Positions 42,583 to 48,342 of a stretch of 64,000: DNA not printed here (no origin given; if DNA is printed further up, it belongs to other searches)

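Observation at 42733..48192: Giant 1,819-aa protein fusing a T4SS-pilin-like membrane hairpin to a long PKD array and a third TM helix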

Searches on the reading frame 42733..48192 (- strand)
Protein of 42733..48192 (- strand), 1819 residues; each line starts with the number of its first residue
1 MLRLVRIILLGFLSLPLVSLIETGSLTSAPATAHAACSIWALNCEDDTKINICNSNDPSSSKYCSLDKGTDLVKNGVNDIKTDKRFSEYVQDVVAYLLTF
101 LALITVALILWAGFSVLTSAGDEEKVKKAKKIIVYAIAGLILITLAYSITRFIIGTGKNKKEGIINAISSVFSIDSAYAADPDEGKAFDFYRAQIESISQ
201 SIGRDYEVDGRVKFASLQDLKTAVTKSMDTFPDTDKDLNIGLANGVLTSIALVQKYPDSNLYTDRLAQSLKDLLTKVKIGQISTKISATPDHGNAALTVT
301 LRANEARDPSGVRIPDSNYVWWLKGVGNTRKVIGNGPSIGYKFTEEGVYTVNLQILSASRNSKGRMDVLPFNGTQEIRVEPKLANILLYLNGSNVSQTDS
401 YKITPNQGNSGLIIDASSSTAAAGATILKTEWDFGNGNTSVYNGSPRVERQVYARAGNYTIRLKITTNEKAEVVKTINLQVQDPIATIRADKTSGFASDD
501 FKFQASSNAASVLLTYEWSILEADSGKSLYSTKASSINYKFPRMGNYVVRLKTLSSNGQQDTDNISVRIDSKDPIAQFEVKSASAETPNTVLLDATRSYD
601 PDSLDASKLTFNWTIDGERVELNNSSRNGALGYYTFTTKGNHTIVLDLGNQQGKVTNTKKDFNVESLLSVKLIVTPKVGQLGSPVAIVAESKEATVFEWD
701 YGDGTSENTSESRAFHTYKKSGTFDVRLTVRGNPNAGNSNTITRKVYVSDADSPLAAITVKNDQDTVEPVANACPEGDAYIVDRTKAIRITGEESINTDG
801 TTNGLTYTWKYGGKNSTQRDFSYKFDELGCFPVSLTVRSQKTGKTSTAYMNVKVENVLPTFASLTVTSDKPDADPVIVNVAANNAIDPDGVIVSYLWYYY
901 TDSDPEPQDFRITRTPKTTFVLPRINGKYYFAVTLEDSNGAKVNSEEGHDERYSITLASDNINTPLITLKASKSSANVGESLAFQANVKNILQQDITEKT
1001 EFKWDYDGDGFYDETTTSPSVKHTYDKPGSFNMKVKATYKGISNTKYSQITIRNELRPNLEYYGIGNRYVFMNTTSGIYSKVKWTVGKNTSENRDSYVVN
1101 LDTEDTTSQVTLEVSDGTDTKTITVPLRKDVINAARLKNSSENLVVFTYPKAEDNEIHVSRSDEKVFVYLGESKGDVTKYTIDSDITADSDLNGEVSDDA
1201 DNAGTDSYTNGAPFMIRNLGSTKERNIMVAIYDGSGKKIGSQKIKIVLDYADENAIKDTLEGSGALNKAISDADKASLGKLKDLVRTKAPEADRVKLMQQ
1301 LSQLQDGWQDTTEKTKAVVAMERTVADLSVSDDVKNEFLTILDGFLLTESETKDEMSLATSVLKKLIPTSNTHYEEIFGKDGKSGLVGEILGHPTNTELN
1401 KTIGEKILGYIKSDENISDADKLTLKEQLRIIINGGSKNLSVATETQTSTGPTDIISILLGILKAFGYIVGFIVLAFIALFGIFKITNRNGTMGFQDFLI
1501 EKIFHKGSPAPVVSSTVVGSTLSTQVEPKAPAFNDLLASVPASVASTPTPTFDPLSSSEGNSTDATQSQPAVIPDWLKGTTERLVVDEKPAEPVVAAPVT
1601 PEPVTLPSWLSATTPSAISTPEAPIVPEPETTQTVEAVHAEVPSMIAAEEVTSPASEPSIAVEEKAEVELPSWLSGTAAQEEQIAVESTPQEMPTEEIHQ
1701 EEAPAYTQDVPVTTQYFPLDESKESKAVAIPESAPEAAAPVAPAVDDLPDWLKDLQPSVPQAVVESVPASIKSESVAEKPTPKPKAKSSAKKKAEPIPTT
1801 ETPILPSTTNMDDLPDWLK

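Call 4: search_protein_families(library=pfam, proteins=[window:42733-48192:-], max_evalue=1)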
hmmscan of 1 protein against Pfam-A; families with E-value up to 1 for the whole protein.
window:42733-48192:- (1819 aa): 10 families
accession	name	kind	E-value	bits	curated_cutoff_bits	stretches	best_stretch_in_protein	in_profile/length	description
PF18911.6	PKD_4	-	4.6e-39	132.8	27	6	692-745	32-84/85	PKD domain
PF00801.26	PKD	-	4.1e-37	126.5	23.5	6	674-737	6-72/80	PKD domain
PF22352.2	K319L-like_PKD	-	2.4e-14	53.5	27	3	506-568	19-83/84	K319L-like, PKD domain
PF18895.5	T4SS_pilin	-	2e-07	31.4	26.6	1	101-153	20-71/71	Type IV secretion system pilin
PF21027.3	Sde0182_C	-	2e-06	28.8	27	1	878-920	2-44/83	Cellulose-binding protein Sde0182, C-terminal domain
PF16820.11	PKD_3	-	0.00089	19.5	26.3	0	805-837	33-66/68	PKD-like domain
PF01554.23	MatE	-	0.001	19.2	24.9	1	84-174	66-156/161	MatE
PF00811.25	Ependymin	-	0.0097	16.5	32.3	1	806-855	66-115/128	Ependymin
PF01578.25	Cytochrom_C_asm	-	0.2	11.7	29.9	1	105-153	159-207/212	Cytochrome C assembly protein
PF04610.19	TrbL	-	0.28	11.4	25.9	0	82-148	148-214/215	TrbL/VirB6 plasmid conjugal transfer protein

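Call 5: search_protein_families(library=ncbifam, proteins=[window:42733-48192:-], max_evalue=1)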
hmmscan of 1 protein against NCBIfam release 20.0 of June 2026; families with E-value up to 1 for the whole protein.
window:42733-48192:- (1819 aa): 3 families
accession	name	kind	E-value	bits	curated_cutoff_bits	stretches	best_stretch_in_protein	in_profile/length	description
NF045849.1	ICE_MMCAP2_0565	equivalog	2.6e-10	39.9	40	1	85-156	8-79/80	Mbov_0395 family pilin-like conjugal transfer protein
NF058578.1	CPR_pilus_PamR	equivalog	0.00035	19.5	300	0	1015-1040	200-225/297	pilus system RbmA-like protein PamR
NF008650.1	PRK11646.1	equivalog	0.2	10.6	469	1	73-152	197-266/400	multidrug efflux MFS transporter MdtH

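Call 14: find_homologous_proteins(query=window:42733-48192:-, max_evalue=0.00001)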
Query window:42733-48192:- (1819 aa): 56 proteins with E <= 0.00001 among 8000 candidates.
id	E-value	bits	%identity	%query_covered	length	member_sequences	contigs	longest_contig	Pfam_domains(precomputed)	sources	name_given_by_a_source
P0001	0.0e+0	2969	90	81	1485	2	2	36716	PF21027.4,PF22352.3,PF00801.27,PF18895.6,PF18911.7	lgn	-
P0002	0.0e+0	2719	72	94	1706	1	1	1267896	PF22352.3,PF00801.27,PF18911.7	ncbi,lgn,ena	-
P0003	0.0e+0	2251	58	97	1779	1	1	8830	PF21027.4,PF22352.3,PF16820.12,PF00801.27,PF18895.6,PF18911.7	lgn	-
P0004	0.0e+0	2122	56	99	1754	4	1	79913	PF21027.4,PF22352.3,PF00801.27,PF18895.6,PF18911.7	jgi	jgi:PKD repeat protein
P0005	0.0e+0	1900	50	95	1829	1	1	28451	PF21027.4,PF22352.3,PF00801.27,PF18895.6,PF18911.7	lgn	-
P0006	0.0e+0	1843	50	98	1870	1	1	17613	PF22352.3,PF16820.12,PF00801.27,PF18895.6,PF04956.19,PF18911.7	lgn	-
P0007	0.0e+0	1772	53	87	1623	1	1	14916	PF21027.4,PF22352.3,PF16820.12,PF00801.27,PF18895.6,PF18911.7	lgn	-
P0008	0.0e+0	1732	54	81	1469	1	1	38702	PF21027.4,PF22352.3,PF00801.27,PF18895.6,PF18911.7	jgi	jgi:PKD repeat protein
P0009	0.0e+0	1436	52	70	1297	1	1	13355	PF21027.4,PF22352.3,PF16820.12,PF00801.27,PF18911.7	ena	-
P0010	0.0e+0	1345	39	99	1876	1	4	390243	PF07495.20,PF21027.4,PF00801.27,PF18895.6,PF18911.7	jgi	jgi:PKD repeat protein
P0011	8.0e-297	1006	39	73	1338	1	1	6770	PF00801.27,PF18911.7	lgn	-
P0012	1.6e-281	955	32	96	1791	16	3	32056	PF21027.4,PF00801.27,PF18895.6,PF18911.7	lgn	-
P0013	2.7e-256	872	33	86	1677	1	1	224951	PF22352.3,PF00801.27,PF18911.7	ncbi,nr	ncbi:MAG: PKD domain-containing protein [Candidatus Gracilibacteria bacterium]|nr:PKD domain-contain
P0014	1.6e-249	849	32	90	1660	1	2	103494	PF00801.27,PF18911.7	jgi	-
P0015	7.2e-125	436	27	68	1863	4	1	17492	PF21027.4,PF22352.3,PF00801.27,PF18895.6,PF18911.7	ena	-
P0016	6.0e-78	281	24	48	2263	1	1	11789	PF21027.4,PF22352.3,PF00801.27,PF18981.7,PF00404.25,PF17747.8,PF13927.13,PF00047.32,PF13027.12,PF16967.12,PF18911.7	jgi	-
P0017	2.5e-77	279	27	48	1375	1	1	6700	PF22352.3,PF00801.27,PF18981.7,PF02010.22,PF18911.7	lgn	-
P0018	2.6e-60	222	23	33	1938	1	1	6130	PF07495.20,PF15418.13,PF00801.27,PF18981.7,PF00047.32,PF16403.12,PF08329.17,PF16967.12,PF18911.7,PF21027.4,PF22352.3,PF13027.12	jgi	-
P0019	3.1e-58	215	25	28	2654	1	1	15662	PF14347.12,PF22352.3,PF16820.12,PF00801.27,PF13585.13,PF05660.16,PF08329.17,PF18911.7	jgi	-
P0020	1.8e-36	143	23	34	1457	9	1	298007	PF16820.12,PF00801.27,PF18981.7,PF13585.13,PF08329.17,PF18911.7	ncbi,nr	ncbi:MAG: PKD domain-containing protein [Chitinophagales bacterium]|nr:PKD domain-containing protein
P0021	8.1e-31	124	24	26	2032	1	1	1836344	PF16820.12,PF00801.27,PF13585.13,PF17963.8,PF17892.8,PF17803.8,PF19076.7,PF08329.17,PF18911.7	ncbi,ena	-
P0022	1.3e-29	120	23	34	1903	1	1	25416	PF16820.12,PF00801.27,PF13585.13,PF08329.17,PF18911.7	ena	-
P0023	2.0e-29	120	22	24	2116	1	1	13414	PF00801.27,PF13585.13,PF08329.17,PF18911.7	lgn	-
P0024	3.8e-29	119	23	29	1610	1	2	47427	PF00801.27,PF13585.13,PF08329.17,PF18911.7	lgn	-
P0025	7.9e-28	115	26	22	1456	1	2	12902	PF22352.3,PF16820.12,PF00801.27,PF18981.7,PF13585.13,PF08329.17,PF18911.7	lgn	-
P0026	9.6e-27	111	24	24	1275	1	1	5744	PF07495.20,PF15418.13,PF22352.3,PF00801.27,PF25059.2,PF16990.12,PF23376.2,PF17957.8,PF00041.28,PF18911.7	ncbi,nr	ncbi:MAG: PKD domain-containing protein [Cytophagales bacterium]|nr:PKD domain-containing protein [C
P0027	1.0e-24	104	21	36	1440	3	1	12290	PF16820.12,PF00801.27,PF13585.13,PF08329.17,PF18911.7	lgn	-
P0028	1.1e-24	104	25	24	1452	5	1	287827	PF00801.27,PF13585.13,PF08329.17,PF16967.12,PF18911.7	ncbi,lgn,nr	ncbi:MAG: PKD domain-containing protein [Sphingobacteriales bacterium]|nr:PKD domain-containing prot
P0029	1.3e-24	104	23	40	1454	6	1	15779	PF16820.12,PF00801.27,PF13585.13,PF08329.17,PF18911.7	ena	-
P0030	1.5e-24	104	23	38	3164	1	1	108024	PF07495.20,PF08126.17,PF22352.3,PF00801.27,PF18981.7,PF24316.2,PF01835.26,PF01364.25,PF18911.7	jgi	-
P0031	5.3e-24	102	22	32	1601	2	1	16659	PF16820.12,PF00801.27,PF13585.13,PF08329.17,PF18911.7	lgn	-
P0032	8.2e-24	101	25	26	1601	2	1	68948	PF00801.27,PF13585.13,PF08329.17,PF18911.7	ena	-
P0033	1.7e-23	100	22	34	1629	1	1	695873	PF22352.3,PF00801.27,PF13585.13,PF08329.17,PF18911.7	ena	-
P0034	2.1e-23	100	23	28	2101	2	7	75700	PF00801.27,PF13585.13,PF08329.17,PF18911.7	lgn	-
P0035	3.5e-23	99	24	27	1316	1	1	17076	PF16820.12,PF00801.27,PF00404.25,PF01835.26,PF18911.7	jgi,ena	-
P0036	1.2e-22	97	25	22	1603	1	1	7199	PF22352.3,PF16820.12,PF00801.27,PF13585.13,PF08329.17,PF18911.7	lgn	-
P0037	2.3e-22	96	25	27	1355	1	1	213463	PF07495.20,PF22352.3,PF00801.27,PF18981.7,PF16403.12,PF06832.19,PF16967.12,PF18911.7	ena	-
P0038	6.5e-21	92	24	16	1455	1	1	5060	PF00801.27,PF13585.13,PF08329.17,PF18911.7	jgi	jgi:gliding motility-associated-like protein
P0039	2.2e-20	90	27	18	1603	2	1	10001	PF00801.27,PF13585.13,PF08329.17,PF18911.7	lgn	-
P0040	2.9e-20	89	22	41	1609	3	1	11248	PF00801.27,PF18981.7,PF13585.13,PF08329.17,PF18911.7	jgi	jgi:gliding motility-associated-like protein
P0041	5.0e-20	89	22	32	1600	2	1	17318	PF16820.12,PF00801.27,PF13585.13,PF08329.17,PF18911.7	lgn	-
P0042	8.3e-20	88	24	18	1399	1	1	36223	PF22352.3,PF00801.27,PF13585.13,PF08329.17,PF16967.12,PF18911.7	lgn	-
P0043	8.1e-19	85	21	29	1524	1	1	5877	PF00801.27,PF13585.13,PF08329.17,PF19081.7,PF18911.7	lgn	-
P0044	6.0e-18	82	27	18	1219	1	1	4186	PF07495.20,PF15418.13,PF22352.3,PF00801.27,PF18981.7,PF13750.13,PF06832.19,PF22501.2,PF19077.7,PF18911.7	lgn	-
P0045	1.3e-16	77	23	18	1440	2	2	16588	PF00801.27,PF13585.13,PF08329.17,PF18911.7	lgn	-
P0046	2.0e-16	77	26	25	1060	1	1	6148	PF13229.13,PF22352.3,PF00801.27,PF07602.18,PF22842.4,PF08329.17,PF05048.20,PF18911.7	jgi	jgi:parallel beta-helix repeat protein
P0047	2.2e-16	77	25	29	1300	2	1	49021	PF22352.3,PF00801.27,PF18981.7,PF18911.7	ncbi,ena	-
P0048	1.6e-13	67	23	18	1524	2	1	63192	PF00801.27,PF13585.13,PF08329.17,PF18911.7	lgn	-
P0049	3.2e-13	66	22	23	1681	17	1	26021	PF00801.27,PF13585.13,PF18911.7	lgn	-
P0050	3.6e-13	66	23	22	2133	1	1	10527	PF22352.3,PF00801.27,PF13585.13,PF17517.8,PF18911.7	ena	-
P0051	4.4e-10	56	23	25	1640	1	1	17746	PF16820.12,PF00801.27,PF13585.13,PF08329.17,PF18911.7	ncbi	ncbi:hypothetical protein BH10BAC3_BH10BAC3_31510 [soil metagenome]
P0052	2.0e-9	53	23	29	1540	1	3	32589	PF21027.4,PF22352.3,PF00801.27,PF07691.18,PF05048.20,PF18911.7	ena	-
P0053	7.3e-8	48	23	30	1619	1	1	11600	PF21027.4,PF22352.3,PF00801.27,PF18911.7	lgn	-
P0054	1.0e-7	48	24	23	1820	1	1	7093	PF07495.20,PF15418.13,PF22352.3,PF00801.27,PF18981.7,PF16403.12,PF18911.7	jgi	jgi:PKD repeat protein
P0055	4.6e-7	46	26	12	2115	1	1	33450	PF00801.27,PF20009.5,PF18962.8,PF18911.7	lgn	-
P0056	2.0e-6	44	32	10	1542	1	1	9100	PF00801.27,PF07705.18,PF01835.26,PF18911.7,PF11824.14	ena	-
